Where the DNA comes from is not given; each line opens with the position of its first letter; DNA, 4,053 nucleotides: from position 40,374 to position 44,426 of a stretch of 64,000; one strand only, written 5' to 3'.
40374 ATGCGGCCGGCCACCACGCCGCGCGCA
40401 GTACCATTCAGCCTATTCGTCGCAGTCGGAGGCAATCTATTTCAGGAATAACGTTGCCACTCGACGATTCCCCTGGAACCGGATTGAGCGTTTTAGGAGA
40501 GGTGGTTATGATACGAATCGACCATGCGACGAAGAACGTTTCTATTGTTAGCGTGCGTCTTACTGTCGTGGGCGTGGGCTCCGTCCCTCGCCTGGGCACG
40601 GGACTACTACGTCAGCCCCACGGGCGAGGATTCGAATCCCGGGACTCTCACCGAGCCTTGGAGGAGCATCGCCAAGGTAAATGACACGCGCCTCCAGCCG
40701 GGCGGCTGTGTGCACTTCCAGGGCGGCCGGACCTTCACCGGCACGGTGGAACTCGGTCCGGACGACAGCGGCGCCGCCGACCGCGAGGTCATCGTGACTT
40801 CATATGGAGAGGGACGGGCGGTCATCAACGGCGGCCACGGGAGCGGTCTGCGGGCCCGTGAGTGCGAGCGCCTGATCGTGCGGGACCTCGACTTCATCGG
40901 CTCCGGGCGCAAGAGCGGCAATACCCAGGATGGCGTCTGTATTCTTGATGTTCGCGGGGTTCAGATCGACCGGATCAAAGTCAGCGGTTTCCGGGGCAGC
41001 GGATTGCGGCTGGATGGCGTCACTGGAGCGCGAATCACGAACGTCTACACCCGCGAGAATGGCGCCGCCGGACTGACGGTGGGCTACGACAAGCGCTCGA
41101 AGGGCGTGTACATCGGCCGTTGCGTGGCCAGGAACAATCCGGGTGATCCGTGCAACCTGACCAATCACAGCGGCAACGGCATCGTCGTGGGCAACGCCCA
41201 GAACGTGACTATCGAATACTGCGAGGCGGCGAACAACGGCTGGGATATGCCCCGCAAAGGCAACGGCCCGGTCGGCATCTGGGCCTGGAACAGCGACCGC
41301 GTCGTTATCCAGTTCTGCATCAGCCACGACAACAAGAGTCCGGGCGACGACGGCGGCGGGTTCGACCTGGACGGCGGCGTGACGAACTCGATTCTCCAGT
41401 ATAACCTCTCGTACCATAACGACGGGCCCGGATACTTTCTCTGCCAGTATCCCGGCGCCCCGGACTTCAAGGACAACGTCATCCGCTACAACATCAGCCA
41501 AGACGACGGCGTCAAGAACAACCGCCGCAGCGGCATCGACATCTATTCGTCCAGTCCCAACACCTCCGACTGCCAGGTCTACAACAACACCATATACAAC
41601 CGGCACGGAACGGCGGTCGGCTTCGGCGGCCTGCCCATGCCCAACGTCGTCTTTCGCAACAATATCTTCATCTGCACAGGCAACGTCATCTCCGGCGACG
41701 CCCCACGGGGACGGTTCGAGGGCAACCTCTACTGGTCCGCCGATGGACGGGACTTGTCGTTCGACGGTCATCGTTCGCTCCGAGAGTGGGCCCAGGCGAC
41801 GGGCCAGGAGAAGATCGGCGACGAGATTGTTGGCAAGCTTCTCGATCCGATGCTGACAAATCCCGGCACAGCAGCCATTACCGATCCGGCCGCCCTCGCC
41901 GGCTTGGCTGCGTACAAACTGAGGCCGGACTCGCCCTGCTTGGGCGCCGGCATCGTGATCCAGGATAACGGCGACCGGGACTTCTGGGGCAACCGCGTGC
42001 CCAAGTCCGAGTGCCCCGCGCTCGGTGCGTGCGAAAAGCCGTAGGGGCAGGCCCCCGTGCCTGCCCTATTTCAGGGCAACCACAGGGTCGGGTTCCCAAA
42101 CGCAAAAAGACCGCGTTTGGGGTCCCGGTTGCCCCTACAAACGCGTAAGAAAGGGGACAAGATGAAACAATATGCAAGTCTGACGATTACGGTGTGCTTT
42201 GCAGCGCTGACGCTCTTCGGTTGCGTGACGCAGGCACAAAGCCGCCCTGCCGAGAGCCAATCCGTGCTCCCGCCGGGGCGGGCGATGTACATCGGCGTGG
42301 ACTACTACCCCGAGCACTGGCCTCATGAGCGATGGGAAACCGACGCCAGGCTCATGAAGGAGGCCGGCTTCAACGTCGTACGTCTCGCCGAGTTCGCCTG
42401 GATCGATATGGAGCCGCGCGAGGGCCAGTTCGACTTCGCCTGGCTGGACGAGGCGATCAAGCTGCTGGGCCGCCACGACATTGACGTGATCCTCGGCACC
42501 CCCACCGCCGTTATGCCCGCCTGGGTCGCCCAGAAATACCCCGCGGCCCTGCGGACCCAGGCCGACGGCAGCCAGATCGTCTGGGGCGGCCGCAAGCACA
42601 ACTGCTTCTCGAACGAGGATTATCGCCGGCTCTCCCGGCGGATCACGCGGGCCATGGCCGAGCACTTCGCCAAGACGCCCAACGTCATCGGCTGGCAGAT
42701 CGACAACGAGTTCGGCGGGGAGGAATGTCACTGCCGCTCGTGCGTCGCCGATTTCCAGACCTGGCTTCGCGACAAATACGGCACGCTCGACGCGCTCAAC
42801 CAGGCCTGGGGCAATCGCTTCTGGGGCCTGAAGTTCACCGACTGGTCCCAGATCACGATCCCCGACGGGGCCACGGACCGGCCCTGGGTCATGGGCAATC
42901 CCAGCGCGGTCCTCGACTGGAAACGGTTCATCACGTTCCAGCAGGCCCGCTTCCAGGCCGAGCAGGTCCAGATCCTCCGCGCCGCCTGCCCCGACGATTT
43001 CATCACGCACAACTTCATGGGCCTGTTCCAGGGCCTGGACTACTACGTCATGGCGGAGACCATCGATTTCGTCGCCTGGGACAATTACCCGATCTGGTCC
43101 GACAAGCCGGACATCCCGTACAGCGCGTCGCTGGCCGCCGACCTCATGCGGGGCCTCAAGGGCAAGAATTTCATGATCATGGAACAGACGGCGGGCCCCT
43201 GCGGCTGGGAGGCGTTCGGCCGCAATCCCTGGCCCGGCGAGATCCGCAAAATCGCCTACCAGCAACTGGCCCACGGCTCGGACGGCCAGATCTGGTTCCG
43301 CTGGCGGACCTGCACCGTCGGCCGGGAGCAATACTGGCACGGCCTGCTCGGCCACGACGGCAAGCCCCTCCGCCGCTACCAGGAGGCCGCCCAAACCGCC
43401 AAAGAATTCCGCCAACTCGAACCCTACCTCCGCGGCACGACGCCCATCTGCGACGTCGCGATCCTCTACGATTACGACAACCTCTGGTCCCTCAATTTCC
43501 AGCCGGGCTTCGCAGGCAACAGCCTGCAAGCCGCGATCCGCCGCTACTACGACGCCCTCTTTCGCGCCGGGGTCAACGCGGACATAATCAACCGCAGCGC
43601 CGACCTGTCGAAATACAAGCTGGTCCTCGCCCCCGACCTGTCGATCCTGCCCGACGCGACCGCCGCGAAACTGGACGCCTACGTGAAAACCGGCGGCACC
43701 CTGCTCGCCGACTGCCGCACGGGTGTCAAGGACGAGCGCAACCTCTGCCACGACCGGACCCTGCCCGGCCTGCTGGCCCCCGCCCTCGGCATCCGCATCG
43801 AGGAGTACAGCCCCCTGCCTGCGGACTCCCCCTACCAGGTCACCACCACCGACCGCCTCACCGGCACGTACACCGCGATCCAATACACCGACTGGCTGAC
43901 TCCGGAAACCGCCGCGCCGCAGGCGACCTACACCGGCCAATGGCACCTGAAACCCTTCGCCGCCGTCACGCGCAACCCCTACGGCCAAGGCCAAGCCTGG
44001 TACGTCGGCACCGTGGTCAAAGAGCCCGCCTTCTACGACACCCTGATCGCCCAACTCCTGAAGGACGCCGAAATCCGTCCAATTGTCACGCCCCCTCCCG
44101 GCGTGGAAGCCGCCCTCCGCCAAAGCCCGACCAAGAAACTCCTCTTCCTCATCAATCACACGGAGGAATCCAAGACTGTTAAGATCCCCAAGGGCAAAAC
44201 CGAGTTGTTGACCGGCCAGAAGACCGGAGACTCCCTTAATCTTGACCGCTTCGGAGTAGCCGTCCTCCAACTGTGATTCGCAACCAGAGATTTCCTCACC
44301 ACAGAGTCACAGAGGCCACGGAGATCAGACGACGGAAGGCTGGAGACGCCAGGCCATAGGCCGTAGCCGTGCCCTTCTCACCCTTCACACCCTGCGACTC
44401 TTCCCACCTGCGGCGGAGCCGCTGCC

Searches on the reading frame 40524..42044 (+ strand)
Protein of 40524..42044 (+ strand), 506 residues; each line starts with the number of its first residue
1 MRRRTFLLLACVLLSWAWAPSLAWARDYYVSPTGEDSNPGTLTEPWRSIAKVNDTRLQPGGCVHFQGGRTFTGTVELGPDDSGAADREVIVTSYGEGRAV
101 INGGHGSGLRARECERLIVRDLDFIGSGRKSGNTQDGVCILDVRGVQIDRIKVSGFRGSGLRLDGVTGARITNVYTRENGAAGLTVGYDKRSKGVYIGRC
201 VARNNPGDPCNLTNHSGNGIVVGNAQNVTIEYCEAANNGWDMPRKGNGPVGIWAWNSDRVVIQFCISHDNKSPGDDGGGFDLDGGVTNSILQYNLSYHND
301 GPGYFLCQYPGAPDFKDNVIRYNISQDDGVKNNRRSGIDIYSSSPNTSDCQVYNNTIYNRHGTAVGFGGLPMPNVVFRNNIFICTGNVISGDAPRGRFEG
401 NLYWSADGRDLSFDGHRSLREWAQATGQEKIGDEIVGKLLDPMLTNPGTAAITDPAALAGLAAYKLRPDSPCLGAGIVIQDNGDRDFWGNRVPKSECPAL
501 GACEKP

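Call 45: search_protein_families(library=pfam, proteins=[window:40524-42044:+], max_evalue=0.01)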
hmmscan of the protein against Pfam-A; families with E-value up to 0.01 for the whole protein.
window:40524-42044:+ (506 aa): 1 family
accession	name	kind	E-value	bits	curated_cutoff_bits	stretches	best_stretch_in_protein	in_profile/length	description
PF13229.12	Beta_helix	-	3.3e-19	69.5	25.9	2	210-363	16-142/158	Right handed beta helix region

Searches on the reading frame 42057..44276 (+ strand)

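Call 45: search_protein_families(library=pfam, proteins=[window:42057-44276:+], max_evalue=0.01)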
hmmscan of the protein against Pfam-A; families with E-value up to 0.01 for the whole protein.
window:42057-44276:+ (739 aa): 6 families
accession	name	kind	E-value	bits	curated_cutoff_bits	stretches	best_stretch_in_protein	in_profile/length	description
PF02449.21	Glyco_hydro_42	-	2.8e-131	438.8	21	1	82-453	1-375/376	Beta-galactosidase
PF08532.16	Glyco_hydro_42M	-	1.1e-54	185.5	25.8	1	466-673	2-206/207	Beta-galactosidase trimerisation domain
PF08533.16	Glyco_hydro_42C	-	3e-13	49.7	21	1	682-738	1-57/58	Beta-galactosidase C-terminal domain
PF00150.24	Cellulase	-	1.4e-05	25.2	23.5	1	83-236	12-139/272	Cellulase (glycosyl hydrolase family 5)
PF01301.25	Glyco_hydro_35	-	8.2e-05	22.8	27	1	77-226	10-152/319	Glycosyl hydrolases family 35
PF01373.23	Glyco_hydro_14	-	0.00071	19.1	27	1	223-255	180-212/402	Glycosyl hydrolase family 14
